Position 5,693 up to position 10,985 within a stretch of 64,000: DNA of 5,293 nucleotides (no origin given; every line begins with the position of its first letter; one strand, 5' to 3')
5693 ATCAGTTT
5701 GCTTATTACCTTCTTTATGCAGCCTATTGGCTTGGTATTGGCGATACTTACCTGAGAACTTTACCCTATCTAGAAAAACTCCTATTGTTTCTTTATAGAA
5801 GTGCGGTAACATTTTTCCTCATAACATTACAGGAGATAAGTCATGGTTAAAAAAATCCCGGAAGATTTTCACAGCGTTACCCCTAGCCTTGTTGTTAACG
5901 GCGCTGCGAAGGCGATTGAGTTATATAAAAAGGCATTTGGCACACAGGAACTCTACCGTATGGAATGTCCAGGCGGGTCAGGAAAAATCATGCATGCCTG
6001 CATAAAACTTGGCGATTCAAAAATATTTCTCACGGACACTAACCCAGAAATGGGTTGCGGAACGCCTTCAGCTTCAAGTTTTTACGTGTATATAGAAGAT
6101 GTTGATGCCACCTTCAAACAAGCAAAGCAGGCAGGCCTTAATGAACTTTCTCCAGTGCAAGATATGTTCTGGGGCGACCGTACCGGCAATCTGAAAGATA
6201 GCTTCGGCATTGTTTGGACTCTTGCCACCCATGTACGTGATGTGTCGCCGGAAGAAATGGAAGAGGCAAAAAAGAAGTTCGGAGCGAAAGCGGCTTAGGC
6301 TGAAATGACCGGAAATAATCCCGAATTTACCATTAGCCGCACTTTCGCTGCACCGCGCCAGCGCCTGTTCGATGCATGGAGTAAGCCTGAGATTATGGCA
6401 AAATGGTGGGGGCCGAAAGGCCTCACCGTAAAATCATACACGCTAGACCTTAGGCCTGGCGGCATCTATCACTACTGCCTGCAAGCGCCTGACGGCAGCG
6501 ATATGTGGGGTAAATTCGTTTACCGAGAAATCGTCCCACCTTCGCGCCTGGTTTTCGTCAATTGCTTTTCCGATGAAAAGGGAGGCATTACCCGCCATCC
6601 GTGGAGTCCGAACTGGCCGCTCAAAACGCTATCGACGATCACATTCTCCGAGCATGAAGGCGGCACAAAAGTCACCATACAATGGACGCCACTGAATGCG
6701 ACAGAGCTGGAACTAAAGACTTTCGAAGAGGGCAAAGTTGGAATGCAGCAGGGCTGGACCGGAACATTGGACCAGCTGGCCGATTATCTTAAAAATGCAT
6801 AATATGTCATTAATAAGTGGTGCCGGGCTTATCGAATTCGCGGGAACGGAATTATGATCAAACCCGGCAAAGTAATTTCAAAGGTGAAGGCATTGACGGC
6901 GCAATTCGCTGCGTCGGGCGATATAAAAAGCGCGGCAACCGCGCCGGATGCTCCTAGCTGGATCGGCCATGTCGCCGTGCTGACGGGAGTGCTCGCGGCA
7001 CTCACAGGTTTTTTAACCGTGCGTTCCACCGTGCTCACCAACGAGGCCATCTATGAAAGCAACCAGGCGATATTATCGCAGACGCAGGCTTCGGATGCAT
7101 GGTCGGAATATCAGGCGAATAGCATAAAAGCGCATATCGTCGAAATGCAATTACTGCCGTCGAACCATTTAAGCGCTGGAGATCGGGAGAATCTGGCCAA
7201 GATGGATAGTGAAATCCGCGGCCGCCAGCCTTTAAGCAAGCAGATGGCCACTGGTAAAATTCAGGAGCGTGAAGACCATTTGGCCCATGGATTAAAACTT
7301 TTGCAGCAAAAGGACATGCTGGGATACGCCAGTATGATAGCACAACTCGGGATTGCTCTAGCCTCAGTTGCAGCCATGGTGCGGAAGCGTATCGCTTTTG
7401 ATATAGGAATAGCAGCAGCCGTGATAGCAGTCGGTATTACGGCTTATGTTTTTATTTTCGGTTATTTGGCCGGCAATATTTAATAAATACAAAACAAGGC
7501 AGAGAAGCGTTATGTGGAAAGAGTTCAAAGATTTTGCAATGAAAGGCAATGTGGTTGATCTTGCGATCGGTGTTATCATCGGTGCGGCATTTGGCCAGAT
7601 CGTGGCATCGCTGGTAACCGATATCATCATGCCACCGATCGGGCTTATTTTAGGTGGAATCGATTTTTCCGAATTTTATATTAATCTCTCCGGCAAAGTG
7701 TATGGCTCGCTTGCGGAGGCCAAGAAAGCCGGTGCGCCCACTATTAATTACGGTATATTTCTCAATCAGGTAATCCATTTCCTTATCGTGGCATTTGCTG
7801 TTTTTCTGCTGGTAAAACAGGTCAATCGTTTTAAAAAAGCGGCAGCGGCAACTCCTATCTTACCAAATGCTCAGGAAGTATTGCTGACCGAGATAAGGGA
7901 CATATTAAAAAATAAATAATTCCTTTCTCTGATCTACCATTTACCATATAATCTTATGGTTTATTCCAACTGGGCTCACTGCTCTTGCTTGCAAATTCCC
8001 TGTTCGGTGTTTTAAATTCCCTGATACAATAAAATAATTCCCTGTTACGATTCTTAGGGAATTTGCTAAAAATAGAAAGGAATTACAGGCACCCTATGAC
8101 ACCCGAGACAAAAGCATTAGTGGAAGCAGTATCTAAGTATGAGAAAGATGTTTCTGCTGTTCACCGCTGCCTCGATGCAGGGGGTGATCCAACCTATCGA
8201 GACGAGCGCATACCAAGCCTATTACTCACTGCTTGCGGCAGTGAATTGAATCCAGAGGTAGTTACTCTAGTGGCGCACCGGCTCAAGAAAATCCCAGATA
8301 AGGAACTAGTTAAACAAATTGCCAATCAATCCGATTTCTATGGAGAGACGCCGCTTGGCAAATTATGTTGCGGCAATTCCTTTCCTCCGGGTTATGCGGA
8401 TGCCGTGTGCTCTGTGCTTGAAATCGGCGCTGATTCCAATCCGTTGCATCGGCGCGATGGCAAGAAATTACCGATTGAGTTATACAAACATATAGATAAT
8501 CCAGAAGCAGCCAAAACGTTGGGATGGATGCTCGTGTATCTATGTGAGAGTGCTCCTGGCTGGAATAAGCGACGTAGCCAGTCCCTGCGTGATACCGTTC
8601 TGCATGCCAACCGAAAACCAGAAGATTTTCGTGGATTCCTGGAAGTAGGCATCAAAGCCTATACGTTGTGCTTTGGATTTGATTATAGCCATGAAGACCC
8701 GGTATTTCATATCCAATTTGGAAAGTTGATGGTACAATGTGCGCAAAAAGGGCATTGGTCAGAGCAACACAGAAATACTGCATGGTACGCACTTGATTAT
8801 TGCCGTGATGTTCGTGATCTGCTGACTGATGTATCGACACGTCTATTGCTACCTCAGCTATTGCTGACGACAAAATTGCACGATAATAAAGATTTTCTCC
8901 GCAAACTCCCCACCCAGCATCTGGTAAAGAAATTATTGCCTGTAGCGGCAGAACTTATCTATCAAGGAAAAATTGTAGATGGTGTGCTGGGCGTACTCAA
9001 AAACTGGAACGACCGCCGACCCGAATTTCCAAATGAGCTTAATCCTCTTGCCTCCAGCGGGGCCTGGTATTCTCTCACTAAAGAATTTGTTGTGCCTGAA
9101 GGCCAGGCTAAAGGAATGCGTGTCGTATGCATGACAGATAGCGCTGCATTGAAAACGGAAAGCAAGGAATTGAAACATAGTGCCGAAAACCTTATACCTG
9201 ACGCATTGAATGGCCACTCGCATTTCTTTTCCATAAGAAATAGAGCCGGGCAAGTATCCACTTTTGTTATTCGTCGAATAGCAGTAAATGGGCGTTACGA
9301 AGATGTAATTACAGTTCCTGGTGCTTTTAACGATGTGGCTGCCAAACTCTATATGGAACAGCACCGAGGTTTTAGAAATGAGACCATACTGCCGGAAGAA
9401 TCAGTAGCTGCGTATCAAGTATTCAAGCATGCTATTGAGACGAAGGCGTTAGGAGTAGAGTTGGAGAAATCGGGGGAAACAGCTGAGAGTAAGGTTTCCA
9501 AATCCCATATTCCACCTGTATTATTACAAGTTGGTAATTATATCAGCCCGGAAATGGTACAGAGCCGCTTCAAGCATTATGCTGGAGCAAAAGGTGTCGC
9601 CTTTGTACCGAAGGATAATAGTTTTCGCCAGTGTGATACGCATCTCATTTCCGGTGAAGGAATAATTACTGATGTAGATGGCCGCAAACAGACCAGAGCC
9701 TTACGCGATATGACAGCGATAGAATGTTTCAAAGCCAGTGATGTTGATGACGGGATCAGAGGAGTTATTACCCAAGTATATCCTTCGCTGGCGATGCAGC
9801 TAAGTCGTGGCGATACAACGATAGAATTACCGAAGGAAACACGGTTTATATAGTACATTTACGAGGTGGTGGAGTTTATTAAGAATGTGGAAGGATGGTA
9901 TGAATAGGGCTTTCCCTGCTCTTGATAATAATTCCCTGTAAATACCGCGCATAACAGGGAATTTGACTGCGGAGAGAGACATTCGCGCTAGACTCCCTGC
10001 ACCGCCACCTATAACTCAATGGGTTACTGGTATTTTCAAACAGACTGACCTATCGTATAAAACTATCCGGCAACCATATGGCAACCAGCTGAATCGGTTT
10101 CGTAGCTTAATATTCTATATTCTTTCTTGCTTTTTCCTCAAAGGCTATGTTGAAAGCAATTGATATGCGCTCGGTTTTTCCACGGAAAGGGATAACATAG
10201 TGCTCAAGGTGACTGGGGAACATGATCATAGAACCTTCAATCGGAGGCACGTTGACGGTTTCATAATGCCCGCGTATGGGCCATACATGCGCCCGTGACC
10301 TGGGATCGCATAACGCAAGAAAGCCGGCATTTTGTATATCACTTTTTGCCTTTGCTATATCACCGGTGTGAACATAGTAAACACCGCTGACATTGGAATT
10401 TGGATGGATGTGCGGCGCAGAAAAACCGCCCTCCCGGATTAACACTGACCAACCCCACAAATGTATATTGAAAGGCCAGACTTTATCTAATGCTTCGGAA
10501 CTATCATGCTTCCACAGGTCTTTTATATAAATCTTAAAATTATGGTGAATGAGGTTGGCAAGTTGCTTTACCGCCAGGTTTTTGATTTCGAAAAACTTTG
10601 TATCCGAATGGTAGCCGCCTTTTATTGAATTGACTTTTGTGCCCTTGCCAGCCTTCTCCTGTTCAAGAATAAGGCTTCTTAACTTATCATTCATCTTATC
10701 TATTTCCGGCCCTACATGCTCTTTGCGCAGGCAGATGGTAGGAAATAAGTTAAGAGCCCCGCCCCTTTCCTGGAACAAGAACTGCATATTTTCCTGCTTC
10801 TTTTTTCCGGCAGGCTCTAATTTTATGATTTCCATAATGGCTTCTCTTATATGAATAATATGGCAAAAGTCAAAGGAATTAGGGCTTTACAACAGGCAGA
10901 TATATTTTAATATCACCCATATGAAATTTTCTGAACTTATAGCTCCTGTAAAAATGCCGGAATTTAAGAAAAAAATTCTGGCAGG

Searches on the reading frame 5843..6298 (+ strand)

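Call 71: search_protein_families(library=pfam, proteins=[window:5843-6298:+], max_evalue=0.001)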
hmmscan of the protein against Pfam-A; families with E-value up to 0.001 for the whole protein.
window:5843-6298:+ (151 aa): 3 families
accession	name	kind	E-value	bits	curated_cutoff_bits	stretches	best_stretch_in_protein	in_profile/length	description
PF00903.31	Glyoxalase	-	2.9e-10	41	20.6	1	16-126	7-120/121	Glyoxalase/Bleomycin resistance protein/Dioxygenase superfamily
PF22656.2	At5g48480-like_N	-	0.00056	20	27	0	21-44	9-32/59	Glyoxalase At5g48480-like, N-terminal domain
PF06983.19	3-dmu-9_3-mt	-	0.00067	20.6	24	1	12-127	3-115/116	3-demethylubiquinone-9 3-methyltransferase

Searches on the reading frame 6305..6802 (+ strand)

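Call 71: search_protein_families(library=pfam, proteins=[window:6305-6802:+], max_evalue=0.001)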
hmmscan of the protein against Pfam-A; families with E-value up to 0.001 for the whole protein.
window:6305-6802:+ (165 aa): 1 family
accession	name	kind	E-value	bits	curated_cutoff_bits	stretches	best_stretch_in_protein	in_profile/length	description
PF08327.17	AHSA1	-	4.8e-28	98.3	22.1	1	16-163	2-125/125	Activator of Hsp90 ATPase homolog 1-like protein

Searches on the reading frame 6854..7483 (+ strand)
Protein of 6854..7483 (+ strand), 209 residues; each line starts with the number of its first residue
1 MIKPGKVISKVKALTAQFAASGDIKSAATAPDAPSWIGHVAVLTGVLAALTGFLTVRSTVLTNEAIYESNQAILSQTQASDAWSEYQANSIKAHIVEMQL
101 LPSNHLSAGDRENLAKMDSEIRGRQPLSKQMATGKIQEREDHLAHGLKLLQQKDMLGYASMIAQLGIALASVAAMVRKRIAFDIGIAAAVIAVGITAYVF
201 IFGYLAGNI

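Call 71: search_protein_families(library=pfam, proteins=[window:6854-7483:+], max_evalue=0.001)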
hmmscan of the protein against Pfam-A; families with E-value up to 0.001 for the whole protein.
window:6854-7483:+ (209 aa): 1 family
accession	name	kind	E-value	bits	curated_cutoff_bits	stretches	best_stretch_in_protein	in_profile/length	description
PF14235.11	DUF4337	-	3.2e-21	76.6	27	1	39-197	3-158/161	Domain of unknown function (DUF4337)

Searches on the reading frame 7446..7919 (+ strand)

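Call 71: search_protein_families(library=pfam, proteins=[window:7446-7919:+], max_evalue=0.001)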
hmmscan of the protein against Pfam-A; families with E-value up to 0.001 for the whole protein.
window:7446-7919:+ (157 aa): 1 family
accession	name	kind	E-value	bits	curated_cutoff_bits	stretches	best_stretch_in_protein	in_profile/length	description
PF01741.23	MscL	-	1.5e-46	158.2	27.4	1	23-155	1-123/123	Large-conductance mechanosensitive channel, MscL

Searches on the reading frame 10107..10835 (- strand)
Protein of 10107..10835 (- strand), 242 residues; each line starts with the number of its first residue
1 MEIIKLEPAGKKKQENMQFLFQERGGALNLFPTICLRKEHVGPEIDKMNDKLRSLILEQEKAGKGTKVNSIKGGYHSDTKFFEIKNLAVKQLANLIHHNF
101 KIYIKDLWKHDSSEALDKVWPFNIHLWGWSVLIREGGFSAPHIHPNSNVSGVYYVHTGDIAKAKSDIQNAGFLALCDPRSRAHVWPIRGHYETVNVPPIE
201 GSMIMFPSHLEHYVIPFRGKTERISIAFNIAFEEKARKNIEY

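Call 49: search_protein_families(library=pfam, proteins=[window:10107-10835:-], max_evalue=0.001)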
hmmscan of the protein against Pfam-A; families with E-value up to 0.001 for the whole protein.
window:10107-10835:- (242 aa): 2 families
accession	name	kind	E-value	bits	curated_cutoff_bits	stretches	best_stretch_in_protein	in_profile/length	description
PF13759.12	2OG-FeII_Oxy_5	-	7.2e-22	78.1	27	1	129-229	3-101/101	Putative 2OG-Fe(II) oxygenase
PF13640.12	2OG-FeII_Oxy_3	-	0.0003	22.1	27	0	147-230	28-97/98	2OG-Fe(II) oxygenase superfamily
